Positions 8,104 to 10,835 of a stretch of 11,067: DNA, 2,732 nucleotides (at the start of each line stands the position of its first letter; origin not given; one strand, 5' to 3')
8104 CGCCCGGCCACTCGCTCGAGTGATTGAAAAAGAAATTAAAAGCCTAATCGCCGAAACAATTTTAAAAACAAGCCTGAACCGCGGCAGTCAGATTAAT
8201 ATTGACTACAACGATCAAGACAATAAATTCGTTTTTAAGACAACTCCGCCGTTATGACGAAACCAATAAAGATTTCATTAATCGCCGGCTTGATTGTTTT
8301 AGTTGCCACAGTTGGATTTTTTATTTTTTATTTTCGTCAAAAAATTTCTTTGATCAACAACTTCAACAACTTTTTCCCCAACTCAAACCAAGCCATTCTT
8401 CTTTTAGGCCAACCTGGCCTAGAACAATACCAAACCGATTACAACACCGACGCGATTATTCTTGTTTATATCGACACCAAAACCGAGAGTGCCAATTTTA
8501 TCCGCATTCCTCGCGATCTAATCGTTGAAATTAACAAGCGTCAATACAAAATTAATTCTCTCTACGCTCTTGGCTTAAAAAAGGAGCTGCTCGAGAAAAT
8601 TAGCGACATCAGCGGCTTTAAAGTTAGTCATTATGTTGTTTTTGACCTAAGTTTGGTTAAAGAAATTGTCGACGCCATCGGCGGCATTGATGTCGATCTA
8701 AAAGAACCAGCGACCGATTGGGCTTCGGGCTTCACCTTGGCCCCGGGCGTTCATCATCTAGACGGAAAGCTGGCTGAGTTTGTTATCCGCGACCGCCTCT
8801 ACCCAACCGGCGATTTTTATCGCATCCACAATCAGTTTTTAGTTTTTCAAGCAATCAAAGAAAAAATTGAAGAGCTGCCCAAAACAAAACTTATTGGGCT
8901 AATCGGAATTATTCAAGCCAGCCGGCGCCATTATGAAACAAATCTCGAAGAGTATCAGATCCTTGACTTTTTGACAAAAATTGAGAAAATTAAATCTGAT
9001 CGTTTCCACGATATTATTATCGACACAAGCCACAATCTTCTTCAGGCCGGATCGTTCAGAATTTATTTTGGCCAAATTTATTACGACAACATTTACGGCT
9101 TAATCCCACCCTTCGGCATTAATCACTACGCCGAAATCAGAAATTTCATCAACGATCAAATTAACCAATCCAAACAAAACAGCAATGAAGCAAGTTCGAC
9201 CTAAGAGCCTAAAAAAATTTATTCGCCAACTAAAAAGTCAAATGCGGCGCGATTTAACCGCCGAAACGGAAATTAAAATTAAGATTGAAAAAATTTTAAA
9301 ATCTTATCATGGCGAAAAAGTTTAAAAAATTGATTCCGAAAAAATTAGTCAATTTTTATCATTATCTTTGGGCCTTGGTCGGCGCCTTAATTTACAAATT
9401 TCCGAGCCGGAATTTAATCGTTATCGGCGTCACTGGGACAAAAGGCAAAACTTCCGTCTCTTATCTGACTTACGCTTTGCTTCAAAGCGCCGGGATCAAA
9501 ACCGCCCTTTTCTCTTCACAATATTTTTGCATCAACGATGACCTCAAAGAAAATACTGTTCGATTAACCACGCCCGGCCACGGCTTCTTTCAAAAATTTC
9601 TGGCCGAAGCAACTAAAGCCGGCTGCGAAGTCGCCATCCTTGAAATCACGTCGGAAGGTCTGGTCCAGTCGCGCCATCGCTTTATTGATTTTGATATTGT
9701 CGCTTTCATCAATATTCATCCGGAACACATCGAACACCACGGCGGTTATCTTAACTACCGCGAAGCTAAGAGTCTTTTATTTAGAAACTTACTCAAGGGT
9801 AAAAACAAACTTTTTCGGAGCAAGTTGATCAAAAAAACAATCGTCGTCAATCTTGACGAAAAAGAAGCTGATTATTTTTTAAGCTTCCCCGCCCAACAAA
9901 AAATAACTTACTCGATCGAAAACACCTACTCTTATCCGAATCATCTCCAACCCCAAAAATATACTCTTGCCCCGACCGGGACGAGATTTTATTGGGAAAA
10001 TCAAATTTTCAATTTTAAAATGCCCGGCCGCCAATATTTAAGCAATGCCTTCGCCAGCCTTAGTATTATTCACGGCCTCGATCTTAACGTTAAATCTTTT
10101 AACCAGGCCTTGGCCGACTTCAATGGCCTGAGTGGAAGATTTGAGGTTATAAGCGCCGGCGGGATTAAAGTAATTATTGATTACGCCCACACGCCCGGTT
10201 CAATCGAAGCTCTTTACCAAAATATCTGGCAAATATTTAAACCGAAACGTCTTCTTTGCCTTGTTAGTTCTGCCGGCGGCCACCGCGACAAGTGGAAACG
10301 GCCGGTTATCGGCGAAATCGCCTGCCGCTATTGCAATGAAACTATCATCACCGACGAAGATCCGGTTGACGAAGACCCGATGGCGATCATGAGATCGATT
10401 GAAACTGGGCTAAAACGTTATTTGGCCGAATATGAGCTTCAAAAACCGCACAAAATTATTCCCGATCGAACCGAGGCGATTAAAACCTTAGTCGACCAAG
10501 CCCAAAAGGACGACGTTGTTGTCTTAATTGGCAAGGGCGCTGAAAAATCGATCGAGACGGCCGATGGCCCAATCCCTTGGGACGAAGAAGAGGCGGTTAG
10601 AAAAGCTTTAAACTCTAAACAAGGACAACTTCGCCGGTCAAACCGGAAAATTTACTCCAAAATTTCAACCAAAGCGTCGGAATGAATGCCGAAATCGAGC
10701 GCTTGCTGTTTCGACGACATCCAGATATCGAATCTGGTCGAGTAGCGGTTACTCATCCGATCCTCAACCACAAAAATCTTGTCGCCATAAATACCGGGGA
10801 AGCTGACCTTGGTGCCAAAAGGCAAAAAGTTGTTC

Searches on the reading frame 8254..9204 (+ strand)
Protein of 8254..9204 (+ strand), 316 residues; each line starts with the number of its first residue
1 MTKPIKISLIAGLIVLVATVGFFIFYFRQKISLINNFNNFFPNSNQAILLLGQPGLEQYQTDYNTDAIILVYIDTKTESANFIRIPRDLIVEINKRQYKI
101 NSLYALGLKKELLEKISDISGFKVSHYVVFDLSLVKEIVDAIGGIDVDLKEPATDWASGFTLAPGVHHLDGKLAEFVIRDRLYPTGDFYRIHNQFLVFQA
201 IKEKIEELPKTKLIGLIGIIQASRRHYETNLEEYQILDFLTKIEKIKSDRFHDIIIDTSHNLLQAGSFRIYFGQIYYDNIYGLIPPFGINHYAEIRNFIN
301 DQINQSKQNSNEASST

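Call 6: search_protein_families(library=pfam, proteins=[window:8254-9204:+], max_evalue=0.01)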
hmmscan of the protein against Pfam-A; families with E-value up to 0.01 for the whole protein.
window:8254-9204:+ (316 aa): 2 families
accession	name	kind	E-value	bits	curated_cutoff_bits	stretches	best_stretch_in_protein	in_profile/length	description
PF03816.19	LytR_cpsA_psr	-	3e-30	105.8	24.6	1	64-206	1-149/150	LytR_cpsA_psr family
PF17035.10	BET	-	0.008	16.7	24.5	0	199-236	8-45/64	Bromodomain extra-terminal - transcription regulation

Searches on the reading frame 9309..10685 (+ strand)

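Call 6: search_protein_families(library=pfam, proteins=[window:9309-10685:+], max_evalue=0.01)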
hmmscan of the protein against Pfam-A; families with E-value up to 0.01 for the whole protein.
window:9309-10685:+ (458 aa): 2 families
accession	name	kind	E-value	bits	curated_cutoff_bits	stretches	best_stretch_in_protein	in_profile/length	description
PF08245.18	Mur_ligase_M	-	1e-32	114.2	24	1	41-252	1-198/200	Mur ligase middle domain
PF02875.26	Mur_ligase_C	-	3.3e-25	89.8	28.4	1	276-410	1-127/127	Mur ligase, glutamate ligase domain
